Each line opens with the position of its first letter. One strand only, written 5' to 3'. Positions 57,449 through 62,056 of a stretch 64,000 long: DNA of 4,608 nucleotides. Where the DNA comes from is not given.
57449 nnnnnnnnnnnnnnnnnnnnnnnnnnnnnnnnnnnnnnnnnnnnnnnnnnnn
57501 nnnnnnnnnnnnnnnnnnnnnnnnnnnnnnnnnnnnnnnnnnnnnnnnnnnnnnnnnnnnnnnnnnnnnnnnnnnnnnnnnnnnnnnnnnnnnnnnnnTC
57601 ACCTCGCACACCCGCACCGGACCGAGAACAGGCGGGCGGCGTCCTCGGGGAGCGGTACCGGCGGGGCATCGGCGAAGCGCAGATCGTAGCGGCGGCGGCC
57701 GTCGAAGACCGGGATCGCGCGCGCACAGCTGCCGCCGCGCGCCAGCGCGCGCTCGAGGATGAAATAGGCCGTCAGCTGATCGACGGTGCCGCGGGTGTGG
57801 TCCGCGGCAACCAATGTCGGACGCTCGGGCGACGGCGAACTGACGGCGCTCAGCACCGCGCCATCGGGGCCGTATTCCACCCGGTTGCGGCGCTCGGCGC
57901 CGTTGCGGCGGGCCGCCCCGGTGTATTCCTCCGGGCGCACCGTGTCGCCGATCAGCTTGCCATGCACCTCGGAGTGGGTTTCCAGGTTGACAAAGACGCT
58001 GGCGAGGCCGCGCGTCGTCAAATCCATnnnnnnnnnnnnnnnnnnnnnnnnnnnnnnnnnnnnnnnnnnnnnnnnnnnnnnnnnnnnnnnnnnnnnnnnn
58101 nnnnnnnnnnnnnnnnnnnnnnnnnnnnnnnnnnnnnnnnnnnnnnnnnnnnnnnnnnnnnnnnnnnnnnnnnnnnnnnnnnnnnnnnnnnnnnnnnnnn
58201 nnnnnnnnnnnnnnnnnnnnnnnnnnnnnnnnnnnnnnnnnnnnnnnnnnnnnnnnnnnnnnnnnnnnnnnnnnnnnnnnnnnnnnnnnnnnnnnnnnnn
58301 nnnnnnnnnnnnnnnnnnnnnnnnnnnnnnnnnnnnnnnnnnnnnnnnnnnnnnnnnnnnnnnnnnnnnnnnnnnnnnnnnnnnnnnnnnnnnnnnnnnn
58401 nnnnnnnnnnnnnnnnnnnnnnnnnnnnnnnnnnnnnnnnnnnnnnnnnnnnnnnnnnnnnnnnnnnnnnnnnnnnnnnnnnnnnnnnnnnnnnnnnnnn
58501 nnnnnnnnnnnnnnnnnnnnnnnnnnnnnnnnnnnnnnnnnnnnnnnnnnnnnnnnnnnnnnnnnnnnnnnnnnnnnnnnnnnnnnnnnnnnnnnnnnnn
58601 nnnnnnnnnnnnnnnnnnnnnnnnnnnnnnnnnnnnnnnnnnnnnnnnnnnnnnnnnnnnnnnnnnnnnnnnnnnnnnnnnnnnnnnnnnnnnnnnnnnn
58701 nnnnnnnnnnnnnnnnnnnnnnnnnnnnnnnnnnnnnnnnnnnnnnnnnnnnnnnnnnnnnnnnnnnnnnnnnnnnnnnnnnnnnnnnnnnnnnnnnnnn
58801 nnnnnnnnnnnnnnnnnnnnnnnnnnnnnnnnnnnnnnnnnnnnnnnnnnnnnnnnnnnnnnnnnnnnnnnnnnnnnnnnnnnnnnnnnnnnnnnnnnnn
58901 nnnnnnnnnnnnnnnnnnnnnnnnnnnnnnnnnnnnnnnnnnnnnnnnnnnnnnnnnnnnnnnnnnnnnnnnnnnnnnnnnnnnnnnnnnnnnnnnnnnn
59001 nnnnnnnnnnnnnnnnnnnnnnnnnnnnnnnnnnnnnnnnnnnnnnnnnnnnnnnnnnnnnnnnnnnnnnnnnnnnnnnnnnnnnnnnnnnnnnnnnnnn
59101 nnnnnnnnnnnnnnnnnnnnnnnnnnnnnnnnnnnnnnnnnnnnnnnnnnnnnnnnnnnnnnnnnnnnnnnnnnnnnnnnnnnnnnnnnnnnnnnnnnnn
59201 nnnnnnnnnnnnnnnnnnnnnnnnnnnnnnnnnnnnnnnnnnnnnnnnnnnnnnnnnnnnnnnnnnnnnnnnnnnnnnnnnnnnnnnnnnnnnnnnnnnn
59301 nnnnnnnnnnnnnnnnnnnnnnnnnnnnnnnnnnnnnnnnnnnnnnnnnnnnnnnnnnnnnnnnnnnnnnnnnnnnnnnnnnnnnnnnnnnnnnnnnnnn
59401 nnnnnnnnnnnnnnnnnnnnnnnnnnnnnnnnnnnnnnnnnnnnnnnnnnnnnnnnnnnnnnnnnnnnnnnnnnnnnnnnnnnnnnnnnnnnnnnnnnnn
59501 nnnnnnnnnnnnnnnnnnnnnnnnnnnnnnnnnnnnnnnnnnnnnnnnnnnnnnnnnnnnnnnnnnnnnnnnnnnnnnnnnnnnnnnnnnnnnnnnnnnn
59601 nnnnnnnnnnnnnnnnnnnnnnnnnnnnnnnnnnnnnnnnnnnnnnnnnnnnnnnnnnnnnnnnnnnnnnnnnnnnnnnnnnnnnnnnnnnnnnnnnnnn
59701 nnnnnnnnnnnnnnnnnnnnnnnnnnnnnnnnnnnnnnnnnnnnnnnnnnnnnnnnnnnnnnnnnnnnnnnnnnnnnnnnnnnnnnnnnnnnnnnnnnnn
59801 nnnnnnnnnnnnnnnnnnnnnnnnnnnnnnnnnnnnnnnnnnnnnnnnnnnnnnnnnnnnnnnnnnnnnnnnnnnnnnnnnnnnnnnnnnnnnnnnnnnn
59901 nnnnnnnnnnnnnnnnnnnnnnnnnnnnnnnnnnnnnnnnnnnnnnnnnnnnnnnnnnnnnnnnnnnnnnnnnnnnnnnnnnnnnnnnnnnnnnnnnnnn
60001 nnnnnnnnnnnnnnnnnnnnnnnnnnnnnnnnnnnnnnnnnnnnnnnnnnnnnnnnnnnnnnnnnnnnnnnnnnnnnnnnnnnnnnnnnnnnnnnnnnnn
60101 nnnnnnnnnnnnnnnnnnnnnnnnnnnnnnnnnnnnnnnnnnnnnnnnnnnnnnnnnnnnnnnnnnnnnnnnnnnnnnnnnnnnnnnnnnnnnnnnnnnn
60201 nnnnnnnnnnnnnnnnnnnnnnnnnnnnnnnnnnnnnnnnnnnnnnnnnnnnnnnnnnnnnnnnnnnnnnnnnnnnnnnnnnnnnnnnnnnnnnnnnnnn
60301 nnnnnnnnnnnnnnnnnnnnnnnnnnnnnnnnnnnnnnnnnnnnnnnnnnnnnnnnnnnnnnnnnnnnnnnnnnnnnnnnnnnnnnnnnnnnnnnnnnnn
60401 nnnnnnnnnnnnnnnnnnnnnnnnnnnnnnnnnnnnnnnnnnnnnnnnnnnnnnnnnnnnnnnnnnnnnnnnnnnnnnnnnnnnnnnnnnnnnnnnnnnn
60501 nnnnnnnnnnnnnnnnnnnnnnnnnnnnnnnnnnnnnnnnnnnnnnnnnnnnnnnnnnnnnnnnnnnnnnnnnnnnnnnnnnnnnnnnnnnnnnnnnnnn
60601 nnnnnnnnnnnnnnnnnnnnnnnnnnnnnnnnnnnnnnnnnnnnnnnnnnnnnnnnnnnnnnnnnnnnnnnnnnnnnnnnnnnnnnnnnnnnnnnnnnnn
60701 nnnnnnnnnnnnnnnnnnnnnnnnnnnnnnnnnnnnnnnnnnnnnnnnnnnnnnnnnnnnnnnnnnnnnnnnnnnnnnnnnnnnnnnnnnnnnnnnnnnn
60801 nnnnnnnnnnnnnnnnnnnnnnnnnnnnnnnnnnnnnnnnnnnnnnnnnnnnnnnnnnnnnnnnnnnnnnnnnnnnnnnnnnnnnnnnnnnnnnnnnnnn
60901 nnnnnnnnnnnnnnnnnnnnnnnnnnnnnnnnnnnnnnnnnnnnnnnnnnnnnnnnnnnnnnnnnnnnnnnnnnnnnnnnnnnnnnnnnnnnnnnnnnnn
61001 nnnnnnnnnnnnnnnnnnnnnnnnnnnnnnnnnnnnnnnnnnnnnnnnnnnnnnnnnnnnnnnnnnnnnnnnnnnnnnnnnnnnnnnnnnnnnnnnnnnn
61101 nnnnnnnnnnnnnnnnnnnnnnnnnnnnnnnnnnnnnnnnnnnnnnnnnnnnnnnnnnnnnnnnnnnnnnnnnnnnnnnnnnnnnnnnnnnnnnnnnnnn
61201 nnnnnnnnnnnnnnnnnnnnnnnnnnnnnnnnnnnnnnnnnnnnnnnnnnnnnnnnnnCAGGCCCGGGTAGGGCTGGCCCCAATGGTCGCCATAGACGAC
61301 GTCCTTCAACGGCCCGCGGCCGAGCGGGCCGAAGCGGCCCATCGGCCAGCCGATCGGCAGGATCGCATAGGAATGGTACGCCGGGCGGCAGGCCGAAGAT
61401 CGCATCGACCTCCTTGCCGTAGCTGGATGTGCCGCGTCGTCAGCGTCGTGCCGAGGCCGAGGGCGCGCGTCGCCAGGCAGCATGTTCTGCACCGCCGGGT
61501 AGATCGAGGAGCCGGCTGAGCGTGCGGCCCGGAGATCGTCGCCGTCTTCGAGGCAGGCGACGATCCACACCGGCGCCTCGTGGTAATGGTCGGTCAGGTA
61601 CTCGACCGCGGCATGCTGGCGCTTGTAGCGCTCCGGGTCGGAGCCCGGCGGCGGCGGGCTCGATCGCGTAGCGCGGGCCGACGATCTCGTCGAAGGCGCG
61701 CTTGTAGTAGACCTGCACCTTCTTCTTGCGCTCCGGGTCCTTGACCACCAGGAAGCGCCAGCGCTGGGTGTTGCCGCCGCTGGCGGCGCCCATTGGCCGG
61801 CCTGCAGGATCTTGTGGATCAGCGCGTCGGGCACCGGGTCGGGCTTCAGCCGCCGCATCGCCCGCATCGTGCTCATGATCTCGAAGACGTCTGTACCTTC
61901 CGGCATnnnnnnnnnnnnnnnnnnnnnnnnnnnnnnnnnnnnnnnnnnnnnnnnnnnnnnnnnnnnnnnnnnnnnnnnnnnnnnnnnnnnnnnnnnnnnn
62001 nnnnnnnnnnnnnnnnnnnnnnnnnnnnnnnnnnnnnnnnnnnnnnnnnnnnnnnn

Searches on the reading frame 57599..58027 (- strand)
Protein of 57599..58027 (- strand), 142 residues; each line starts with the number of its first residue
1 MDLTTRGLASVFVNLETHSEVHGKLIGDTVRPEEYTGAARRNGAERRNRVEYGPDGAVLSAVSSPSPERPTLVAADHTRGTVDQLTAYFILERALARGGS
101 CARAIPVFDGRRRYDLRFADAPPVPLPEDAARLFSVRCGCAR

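Call 75: search_protein_families(library=pfam, max_evalue=0.001, proteins=[window:57599-58027:-])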
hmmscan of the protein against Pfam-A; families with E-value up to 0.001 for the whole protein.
window:57599-58027:- (142 aa): 1 family
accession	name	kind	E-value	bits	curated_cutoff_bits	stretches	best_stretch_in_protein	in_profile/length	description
PF11306.15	DUF3108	-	5.6e-08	33.3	26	1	4-118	36-145/209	Protein of unknown function (DUF3108)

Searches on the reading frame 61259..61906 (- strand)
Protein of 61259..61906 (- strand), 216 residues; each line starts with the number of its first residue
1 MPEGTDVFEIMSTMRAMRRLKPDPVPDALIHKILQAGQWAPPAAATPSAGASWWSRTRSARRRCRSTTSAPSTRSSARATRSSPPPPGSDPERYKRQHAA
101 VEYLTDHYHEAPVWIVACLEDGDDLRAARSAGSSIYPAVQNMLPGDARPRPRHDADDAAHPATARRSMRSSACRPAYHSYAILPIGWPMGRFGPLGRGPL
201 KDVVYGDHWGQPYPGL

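Call 90: find_homologous_proteins(query=window:61259-61906:-, max_evalue=0.00001)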
Query seq(216 aa) (216 aa): 5393 proteins with E <= 0.00001 among 8000 candidates; the best 120 are listed.
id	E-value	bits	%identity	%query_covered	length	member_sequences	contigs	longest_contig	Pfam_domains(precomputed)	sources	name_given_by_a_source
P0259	4.7e-142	490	100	100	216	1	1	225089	PF00881.30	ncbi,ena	-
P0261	1.7e-66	243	59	98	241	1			PF00881.30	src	-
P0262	2.0e-66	242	59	99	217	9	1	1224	PF00881.30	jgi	jgi:nitroreductase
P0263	3.0e-66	242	57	100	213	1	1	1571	PF00881.30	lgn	-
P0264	6.3e-66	241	59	100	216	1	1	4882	PF00881.30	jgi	jgi:nitroreductase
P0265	6.6e-66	241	58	100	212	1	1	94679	PF00881.30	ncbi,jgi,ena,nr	ncbi:MAG: nitroreductase family protein [Alphaproteobacteria bacterium]|nr:nitroreductase family pro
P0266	8.3e-66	240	59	98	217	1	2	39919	PF00881.30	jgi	jgi:nitroreductase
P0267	1.8e-65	239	58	100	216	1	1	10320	PF00881.30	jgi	jgi:nitroreductase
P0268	3.8e-65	238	56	100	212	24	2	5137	PF00881.30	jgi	-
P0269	6.7e-65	237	51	99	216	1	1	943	PF00881.30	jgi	jgi:nitroreductase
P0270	7.7e-65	237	56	100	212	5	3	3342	PF00881.30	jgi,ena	-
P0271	9.5e-65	237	57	100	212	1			PF00881.30,PF14512.12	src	-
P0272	9.6e-65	237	57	100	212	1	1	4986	PF00881.30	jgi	jgi:nitroreductase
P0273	9.8e-65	237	57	98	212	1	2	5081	PF00881.30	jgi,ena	-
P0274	9.8e-65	237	58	100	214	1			PF00881.30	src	-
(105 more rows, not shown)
